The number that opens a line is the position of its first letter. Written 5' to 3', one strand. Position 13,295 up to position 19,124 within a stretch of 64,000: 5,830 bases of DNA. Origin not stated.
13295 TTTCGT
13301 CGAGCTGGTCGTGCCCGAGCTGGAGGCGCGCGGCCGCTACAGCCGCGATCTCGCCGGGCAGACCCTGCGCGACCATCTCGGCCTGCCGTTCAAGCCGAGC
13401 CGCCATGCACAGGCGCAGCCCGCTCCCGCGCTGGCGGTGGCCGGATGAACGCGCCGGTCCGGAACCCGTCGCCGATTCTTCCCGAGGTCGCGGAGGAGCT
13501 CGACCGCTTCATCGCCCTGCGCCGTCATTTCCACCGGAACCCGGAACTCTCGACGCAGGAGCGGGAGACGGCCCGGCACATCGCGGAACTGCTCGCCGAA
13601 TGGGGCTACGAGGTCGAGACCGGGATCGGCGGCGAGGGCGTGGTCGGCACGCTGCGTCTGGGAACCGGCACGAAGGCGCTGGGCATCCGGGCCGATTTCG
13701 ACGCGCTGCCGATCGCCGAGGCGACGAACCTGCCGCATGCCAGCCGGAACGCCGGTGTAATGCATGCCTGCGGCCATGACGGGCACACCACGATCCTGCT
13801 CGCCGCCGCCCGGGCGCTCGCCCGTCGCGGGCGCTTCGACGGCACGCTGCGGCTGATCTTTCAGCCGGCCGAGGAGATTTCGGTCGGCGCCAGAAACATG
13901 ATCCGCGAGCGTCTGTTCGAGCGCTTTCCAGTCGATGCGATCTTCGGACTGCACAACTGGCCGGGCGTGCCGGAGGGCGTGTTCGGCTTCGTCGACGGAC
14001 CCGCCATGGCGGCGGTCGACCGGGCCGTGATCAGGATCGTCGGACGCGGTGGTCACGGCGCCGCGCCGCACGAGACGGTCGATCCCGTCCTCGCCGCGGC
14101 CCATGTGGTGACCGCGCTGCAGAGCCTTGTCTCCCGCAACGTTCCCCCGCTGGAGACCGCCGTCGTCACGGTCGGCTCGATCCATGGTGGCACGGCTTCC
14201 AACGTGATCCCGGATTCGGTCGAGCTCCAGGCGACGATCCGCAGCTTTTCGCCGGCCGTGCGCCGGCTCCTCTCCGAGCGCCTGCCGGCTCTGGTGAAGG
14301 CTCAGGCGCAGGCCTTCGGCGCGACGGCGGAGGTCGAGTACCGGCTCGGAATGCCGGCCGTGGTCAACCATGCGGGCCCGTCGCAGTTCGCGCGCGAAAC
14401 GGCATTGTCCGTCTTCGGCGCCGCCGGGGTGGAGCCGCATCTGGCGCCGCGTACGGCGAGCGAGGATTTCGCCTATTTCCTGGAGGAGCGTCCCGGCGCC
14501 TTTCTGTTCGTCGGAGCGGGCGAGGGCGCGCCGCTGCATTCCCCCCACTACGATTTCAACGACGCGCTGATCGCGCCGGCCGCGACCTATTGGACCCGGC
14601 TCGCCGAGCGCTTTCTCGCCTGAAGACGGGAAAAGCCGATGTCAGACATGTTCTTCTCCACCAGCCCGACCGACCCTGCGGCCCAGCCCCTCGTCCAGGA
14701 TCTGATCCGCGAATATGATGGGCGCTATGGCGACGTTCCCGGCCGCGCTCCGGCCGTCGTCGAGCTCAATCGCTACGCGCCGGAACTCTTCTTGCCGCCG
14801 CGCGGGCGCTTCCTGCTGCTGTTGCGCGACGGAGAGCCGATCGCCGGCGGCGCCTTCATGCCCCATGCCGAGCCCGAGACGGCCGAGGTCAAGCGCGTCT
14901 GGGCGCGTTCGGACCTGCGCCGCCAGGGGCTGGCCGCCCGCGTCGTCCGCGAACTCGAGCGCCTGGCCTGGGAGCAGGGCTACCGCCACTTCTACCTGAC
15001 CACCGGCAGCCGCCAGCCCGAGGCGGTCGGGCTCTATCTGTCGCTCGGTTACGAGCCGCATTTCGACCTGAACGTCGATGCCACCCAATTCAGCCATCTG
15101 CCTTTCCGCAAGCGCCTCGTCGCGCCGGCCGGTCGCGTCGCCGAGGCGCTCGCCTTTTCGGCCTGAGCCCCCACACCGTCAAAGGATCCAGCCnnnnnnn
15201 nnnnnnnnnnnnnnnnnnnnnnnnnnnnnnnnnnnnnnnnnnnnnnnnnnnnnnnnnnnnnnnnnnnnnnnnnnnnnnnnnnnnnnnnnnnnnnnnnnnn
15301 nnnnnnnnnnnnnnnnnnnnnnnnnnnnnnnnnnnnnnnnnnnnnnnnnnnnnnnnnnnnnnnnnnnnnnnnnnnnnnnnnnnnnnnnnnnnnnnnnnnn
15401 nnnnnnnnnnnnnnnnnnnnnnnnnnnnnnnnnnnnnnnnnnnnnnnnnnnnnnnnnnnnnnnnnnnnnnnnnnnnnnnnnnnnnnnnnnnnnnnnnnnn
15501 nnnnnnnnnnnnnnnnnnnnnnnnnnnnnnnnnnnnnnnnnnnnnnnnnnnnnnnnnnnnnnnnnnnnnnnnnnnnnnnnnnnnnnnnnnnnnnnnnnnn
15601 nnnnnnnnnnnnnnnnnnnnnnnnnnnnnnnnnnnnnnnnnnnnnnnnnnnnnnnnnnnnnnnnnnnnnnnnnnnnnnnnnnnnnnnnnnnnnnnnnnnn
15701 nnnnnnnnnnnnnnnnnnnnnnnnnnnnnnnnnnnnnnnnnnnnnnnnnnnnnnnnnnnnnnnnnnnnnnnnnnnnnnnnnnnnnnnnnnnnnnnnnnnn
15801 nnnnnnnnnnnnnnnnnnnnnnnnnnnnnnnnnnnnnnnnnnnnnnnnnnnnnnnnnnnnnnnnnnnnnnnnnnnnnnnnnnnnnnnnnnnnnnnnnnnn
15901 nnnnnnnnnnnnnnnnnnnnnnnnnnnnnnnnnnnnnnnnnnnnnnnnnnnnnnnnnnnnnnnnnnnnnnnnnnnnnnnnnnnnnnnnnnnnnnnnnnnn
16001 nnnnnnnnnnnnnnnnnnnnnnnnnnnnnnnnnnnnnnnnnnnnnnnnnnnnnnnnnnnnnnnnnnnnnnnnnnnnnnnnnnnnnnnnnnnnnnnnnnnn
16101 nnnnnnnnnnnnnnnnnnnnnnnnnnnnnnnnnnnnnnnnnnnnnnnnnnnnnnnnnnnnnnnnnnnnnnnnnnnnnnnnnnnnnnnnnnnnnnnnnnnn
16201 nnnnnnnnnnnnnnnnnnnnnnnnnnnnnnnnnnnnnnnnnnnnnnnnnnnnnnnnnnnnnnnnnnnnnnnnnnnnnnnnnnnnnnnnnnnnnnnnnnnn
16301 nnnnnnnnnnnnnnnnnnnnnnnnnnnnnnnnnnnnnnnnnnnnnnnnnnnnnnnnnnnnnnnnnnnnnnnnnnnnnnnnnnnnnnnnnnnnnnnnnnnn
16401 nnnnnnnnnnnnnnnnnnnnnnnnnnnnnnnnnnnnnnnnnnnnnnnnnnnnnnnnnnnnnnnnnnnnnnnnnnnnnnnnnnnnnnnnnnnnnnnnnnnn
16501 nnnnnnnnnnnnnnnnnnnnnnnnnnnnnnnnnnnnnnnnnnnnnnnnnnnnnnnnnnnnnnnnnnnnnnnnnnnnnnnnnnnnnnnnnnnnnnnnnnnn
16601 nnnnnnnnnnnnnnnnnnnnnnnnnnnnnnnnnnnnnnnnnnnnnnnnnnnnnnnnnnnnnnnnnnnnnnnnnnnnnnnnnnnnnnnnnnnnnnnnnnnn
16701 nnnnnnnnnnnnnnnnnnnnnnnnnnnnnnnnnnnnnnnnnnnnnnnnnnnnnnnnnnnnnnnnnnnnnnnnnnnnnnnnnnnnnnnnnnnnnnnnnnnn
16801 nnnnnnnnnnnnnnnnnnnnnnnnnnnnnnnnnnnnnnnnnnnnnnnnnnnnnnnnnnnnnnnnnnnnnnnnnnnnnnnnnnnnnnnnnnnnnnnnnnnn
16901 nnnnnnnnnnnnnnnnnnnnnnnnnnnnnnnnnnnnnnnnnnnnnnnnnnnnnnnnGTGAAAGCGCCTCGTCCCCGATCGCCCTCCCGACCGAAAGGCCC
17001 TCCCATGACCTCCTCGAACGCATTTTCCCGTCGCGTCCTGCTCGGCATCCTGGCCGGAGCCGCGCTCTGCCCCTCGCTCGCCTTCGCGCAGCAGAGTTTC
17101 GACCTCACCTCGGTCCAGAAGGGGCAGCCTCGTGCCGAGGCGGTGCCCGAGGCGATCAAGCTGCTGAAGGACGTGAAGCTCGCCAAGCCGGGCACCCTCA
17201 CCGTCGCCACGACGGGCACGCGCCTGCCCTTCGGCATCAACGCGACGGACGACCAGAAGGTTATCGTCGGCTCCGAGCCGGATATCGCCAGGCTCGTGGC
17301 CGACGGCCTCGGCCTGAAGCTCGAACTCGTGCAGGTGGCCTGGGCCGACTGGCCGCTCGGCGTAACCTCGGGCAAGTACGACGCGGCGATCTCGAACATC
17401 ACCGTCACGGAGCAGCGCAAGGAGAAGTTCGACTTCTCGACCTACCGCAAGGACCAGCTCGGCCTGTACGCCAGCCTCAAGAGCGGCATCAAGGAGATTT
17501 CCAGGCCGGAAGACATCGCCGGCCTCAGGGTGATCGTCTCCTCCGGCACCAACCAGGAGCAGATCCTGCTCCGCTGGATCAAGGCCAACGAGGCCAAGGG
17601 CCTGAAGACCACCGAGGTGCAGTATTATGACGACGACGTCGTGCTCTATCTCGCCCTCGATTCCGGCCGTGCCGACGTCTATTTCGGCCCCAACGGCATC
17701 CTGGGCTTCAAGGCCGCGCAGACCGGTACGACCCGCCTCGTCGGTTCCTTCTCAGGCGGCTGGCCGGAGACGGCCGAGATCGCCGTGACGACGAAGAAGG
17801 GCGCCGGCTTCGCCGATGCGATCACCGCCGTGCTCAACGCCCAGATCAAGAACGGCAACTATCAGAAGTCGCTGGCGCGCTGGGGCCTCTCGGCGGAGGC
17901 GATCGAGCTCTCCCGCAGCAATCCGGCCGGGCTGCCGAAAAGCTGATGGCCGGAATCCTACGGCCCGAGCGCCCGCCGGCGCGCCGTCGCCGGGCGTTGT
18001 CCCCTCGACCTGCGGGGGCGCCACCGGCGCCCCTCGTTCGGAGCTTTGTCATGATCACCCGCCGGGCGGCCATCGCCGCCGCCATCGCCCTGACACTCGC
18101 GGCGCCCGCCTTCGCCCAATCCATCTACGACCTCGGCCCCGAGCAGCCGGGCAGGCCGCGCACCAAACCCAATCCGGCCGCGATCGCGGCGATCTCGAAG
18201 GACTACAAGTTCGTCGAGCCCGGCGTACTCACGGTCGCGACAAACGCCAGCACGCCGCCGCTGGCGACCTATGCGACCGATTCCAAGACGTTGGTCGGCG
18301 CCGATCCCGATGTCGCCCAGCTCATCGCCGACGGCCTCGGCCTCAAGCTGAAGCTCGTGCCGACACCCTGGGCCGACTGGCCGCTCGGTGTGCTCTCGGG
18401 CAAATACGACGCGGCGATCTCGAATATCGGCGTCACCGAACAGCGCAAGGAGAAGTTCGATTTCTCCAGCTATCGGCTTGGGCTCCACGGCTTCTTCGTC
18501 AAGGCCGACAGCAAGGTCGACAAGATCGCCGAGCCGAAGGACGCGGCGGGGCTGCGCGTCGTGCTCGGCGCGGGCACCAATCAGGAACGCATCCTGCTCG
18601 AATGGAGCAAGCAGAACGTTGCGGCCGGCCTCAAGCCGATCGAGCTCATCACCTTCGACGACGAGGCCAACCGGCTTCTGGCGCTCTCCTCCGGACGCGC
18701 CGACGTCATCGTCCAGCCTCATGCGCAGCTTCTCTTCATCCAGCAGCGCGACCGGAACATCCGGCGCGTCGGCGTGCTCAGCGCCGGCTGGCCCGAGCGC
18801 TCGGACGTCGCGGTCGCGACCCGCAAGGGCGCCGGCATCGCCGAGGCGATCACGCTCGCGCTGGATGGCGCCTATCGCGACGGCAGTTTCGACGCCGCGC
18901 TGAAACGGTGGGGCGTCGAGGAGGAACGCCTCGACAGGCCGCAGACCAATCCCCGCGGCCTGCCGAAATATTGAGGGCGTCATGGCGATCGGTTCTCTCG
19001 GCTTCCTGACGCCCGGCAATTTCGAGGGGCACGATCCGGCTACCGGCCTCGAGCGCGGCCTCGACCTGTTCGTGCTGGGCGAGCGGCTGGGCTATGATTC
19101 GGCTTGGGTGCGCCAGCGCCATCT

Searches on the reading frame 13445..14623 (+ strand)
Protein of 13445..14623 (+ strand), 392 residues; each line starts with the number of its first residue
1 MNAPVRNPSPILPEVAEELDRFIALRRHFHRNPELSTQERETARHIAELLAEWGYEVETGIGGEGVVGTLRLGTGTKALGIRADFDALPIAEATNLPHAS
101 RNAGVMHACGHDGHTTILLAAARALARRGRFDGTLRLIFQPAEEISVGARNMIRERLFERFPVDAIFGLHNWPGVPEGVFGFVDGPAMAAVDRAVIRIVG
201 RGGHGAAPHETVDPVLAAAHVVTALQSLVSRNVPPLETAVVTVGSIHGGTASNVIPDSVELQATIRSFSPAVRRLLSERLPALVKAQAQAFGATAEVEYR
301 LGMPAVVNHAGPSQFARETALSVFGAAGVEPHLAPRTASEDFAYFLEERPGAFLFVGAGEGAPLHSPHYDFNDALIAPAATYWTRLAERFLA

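Call 3: search_protein_families(library=pfam, proteins=[window:13445-14623:+])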
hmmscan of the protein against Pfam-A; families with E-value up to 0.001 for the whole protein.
window:13445-14623:+ (392 aa): 2 families
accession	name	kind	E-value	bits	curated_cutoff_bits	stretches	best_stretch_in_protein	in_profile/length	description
PF01546.33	Peptidase_M20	-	3.6e-45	154.8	24.6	1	81-388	2-205/206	Peptidase family M20/M25/M40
PF07687.19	M20_dimer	-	1.6e-12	47.8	21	1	194-271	9-85/107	Peptidase dimerisation domain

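Call 4: search_protein_families(library=ncbifam, proteins=[window:13445-14623:+])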
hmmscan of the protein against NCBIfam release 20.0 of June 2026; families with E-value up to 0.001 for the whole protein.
window:13445-14623:+ (392 aa): 26 families (the best 25 are shown)
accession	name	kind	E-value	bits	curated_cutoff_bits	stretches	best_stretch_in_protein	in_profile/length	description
TIGR01891.1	amidohydrolases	subfamily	2.9e-104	349.1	153.75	1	23-377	2-364/366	amidohydrolase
NF040868.1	carboxypep_CpsA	equivalog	5.6e-99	331.5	500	1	14-390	7-389/391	carboxypeptidase CpsA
NF038260.1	ectoine_DoeB_2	equivalog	1.7e-98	330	550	1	18-387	4-376/378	N(2)-acetyl-L-2,4-diaminobutanoate deacetylase DoeB2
TIGR01879.1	hydantase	subfamily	1.5e-10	40.6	204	1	187-362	203-374/401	hydantoinase/carbamoylase family amidase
TIGR01892.1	AcOrn-deacetyl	equivalog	2e-10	40.3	297.7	1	108-307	97-293/365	acetylornithine deacetylase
NF058540.1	Ncarbamyl_ErtE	equivalog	7.4e-10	38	520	1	187-368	213-392/418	N-carbamyl-l-glutamate amidohydrolase ErtE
NF005602.0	PRK07338.1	equivalog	1.4e-09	37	357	1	116-304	137-315/409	hydrolase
TIGR01910.1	DapE-ArgE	subfamily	7.5e-08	32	217.6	1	118-304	113-296/373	ArgE/DapE family deacylase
NF006775.0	PRK09290.2-5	equivalog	8.2e-08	31.3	479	1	187-361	215-385/419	allantoate amidohydrolase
NF009527.0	PRK12891.1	subfamily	2e-07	30.3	461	1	196-370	226-400/426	Zn-dependent hydrolase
NF006771.0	PRK09290.1-5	subfamily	2e-07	29.9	399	1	190-362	214-382/413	allantoate amidohydrolase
TIGR01900.1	dapE-gram_pos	equivalog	3.3e-07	29.5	304.2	1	27-270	10-246/351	succinyl-diaminopimelate desuccinylase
NF006402.0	PRK08651.1-5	equivalog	5.1e-07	29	369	1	195-287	169-265/369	succinyl-diaminopimelate desuccinylase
TIGR01246.1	dapE_proteo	equivalog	5.4e-07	28.9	361.8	1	33-299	12-283/370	succinyl-diaminopimelate desuccinylase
NF009557.0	PRK13009.1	equivalog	1.2e-06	28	284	1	195-332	185-318/377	succinyl-diaminopimelate desuccinylase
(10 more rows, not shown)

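Call 8: search_solved_structures(query=window:13445-14623:+, max_evalue=1e-20)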
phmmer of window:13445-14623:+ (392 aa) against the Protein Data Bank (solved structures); distinct sequences matched with E-value up to 1e-20: 5.
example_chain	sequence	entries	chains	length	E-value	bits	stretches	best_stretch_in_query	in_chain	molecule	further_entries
1ysj_A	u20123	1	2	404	3.9e-77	263.2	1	21-387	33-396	protein yxeP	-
4ewt_A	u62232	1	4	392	1.5e-73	251.4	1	20-374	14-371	Peptidase, M20/M25/M40 family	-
1xmb_A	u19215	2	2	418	5.8e-66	226.5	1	17-390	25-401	IAA-amino acid hydrolase homolog 2 | IAA-amino acid hydrolase ILR1-like 2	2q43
6slf_A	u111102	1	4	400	2.9e-60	207.7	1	25-345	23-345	N-alpha-acyl-glutamine aminoacylase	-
3io1_A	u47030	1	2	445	6.2e-31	111.2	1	62-389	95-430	Aminobenzoyl-glutamate utilization protein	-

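Call 26: search_solved_structures(query=window:13445-14623:+, max_evalue=1e-70, show_alignments=1)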
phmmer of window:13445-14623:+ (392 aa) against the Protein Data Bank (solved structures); distinct sequences matched with E-value up to 1e-70: 2.
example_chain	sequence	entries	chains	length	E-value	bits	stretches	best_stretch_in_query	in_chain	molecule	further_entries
1ysj_A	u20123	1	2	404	3.9e-77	263.2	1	21-387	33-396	protein yxeP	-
4ewt_A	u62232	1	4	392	1.5e-73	251.4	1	20-374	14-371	Peptidase, M20/M25/M40 family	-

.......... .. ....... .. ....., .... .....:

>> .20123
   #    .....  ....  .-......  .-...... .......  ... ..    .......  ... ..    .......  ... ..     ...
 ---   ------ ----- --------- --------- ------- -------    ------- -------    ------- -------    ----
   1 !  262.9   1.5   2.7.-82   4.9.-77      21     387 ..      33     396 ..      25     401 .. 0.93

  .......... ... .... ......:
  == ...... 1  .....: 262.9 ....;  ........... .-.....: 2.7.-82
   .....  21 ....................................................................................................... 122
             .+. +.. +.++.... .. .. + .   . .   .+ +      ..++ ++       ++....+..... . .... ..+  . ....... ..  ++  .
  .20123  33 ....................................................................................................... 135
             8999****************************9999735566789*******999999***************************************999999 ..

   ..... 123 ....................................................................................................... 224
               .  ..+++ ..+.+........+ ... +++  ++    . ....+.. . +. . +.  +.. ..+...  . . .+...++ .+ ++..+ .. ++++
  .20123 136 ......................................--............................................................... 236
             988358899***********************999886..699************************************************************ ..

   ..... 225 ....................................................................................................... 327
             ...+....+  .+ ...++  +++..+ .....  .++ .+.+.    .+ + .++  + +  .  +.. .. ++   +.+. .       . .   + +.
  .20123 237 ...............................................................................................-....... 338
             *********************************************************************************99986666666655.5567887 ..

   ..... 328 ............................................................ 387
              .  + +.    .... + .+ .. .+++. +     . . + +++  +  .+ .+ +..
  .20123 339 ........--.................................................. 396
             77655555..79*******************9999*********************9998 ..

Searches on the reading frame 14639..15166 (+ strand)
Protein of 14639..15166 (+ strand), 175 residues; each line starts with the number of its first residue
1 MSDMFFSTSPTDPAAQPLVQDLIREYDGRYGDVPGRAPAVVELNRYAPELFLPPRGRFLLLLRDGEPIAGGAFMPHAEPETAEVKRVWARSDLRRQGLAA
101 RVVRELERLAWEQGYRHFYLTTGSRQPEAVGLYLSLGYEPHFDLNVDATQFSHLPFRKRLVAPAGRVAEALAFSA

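Call 3: search_protein_families(library=pfam, proteins=[window:14639-15166:+])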
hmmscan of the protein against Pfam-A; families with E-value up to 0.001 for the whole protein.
window:14639-15166:+ (175 aa): 4 families
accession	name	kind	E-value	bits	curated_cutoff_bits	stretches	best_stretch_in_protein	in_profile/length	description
PF00583.31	Acetyltransf_1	-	8.3e-14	52.3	20.7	1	46-138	27-116/116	Acetyltransferase (GNAT) family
PF13508.13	Acetyltransf_7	-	8.8e-09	36.1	27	1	55-140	2-84/84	Acetyltransferase (GNAT) domain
PF13673.13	Acetyltransf_10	-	1.6e-06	28.5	23.6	1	58-160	32-128/128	Acetyltransferase (GNAT) domain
PF08445.16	FR47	-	0.00013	22.4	22.1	1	83-139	23-78/86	FR47-like protein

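Call 4: search_protein_families(library=ncbifam, proteins=[window:14639-15166:+])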
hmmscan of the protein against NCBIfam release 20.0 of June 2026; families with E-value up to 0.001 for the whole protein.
window:14639-15166:+ (175 aa): 3 families
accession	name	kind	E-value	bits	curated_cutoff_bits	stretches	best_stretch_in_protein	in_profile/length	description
NF033083.0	AAC_3_I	equivalog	0.00012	22.3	200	1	91-145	87-144/145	AAC(3)-I family aminoglycoside N-acetyltransferase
NF049894.1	CG3035_N_ac_Glu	equivalog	0.0002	20.7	280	1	87-141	238-292/300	N-acetylglutamate synthase, CG3035 family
NF041716.1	HxA_phane_GNAT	equivalog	0.00048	20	250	1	84-139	85-141/152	cyclophane-containing RiPP N-acetyltransferase HaaN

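Call 10: search_solved_structures(query=window:14639-15166:+, max_evalue=0.001)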
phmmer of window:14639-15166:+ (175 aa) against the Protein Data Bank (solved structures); distinct sequences matched with E-value up to 0.001: 3.
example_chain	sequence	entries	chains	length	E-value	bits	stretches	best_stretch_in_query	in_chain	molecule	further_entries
3lod_A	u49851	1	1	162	0.00048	23.2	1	50-140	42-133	Putative acyl-CoA N-acyltransferase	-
5jq4_A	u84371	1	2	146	0.00051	23.1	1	62-160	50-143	Acetyltransferase SACOL1063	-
5jph_A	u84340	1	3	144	0.00072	22.6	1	62-159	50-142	Acetyltransferase SACOL1063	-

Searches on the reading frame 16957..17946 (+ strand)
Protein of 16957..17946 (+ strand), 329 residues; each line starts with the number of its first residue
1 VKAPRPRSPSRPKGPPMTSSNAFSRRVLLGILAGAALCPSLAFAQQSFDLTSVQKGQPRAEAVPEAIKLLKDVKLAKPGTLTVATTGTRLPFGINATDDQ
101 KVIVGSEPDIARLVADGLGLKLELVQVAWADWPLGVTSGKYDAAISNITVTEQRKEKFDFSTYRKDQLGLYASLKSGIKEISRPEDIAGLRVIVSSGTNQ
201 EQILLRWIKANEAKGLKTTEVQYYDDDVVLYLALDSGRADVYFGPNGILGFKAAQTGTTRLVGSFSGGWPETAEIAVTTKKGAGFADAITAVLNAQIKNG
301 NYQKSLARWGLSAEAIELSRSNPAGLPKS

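Call 3: search_protein_families(library=pfam, proteins=[window:16957-17946:+])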
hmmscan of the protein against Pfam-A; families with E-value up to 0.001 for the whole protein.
window:16957-17946:+ (329 aa): 1 family
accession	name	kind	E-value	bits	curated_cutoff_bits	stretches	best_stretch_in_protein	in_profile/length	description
PF00497.25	SBP_bac_3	-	1.6e-22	80.1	26.4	1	81-310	1-130/132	Bacterial extracellular solute-binding proteins, family 3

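Call 4: search_protein_families(library=ncbifam, proteins=[window:16957-17946:+])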
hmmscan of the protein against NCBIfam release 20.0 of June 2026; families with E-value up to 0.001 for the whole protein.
window:16957-17946:+ (329 aa): 8 families
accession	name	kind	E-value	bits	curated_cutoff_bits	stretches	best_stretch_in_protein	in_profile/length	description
TIGR01096.1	3A0103s03R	subfamily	6.8e-21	74.9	256.35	1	76-309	21-249/250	lysine/arginine/ornithine ABC transporter substrate-binding protein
NF008426.0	PRK11260.1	equivalog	1.3e-20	73.8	312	1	69-301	33-251/266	cystine ABC transporter substrate-binding protein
NF052427.1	StpK7MSMEG_1200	equivalog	3.7e-16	58.7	900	1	55-319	339-594/601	serine/threonine protein kinase StpK7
NF007029.0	PRK09495.1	equivalog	2.5e-12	47.1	303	1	76-309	22-242/248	glutamine ABC transporter substrate-binding protein GlnH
TIGR02995.1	ectoine_ehuB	equivalog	7.5e-09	35.2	190.9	1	75-317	29-267/275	ectoine/hydroxyectoine ABC transporter substrate-binding protein EhuB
NF008885.0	PRK11917.1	equivalog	1.4e-06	28.1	373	1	98-250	56-206/259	bifunctional adhesin/ABC transporter aspartate/glutamate-binding protein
NF011586.0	PRK15010.1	equivalog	0.00046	19.8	440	1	76-241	23-179/260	lysine/arginine/ornithine ABC transporter substrate-binding protein ArgT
NF041765.1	ArtJ_Ecoli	equivalog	0.00051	19.7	510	1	88-309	30-240/243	arginine ABC transporter substrate-binding protein ArtJ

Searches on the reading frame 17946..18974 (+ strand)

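Call 3: search_protein_families(library=pfam, proteins=[window:17946-18974:+])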
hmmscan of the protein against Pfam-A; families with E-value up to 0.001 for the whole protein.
window:17946-18974:+ (342 aa): 1 family
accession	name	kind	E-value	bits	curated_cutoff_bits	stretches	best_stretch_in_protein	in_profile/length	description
PF00497.25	SBP_bac_3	-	1.1e-23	83.9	26.4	1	95-323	1-130/132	Bacterial extracellular solute-binding proteins, family 3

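Call 4: search_protein_families(library=ncbifam, proteins=[window:17946-18974:+])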
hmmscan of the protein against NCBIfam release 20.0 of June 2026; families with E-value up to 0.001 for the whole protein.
window:17946-18974:+ (342 aa): 6 families
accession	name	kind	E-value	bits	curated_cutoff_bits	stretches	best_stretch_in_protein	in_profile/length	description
NF008426.0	PRK11260.1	equivalog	7.9e-22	77.8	312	1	88-322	36-259/266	cystine ABC transporter substrate-binding protein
TIGR01096.1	3A0103s03R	subfamily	5.4e-20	71.9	256.35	1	91-322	22-249/250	lysine/arginine/ornithine ABC transporter substrate-binding protein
NF052427.1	StpK7MSMEG_1200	equivalog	3.4e-17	62.2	900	1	80-335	347-597/601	serine/threonine protein kinase StpK7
NF007029.0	PRK09495.1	equivalog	2.3e-11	44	303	1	94-324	26-244/248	glutamine ABC transporter substrate-binding protein GlnH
TIGR02995.1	ectoine_ehuB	equivalog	4.5e-07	29.4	190.9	1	91-327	31-264/275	ectoine/hydroxyectoine ABC transporter substrate-binding protein EhuB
NF041764.1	ArtI_Ecoli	equivalog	0.00055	19.4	522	1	95-322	23-240/243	arginine ABC transporter substrate-binding protein ArtI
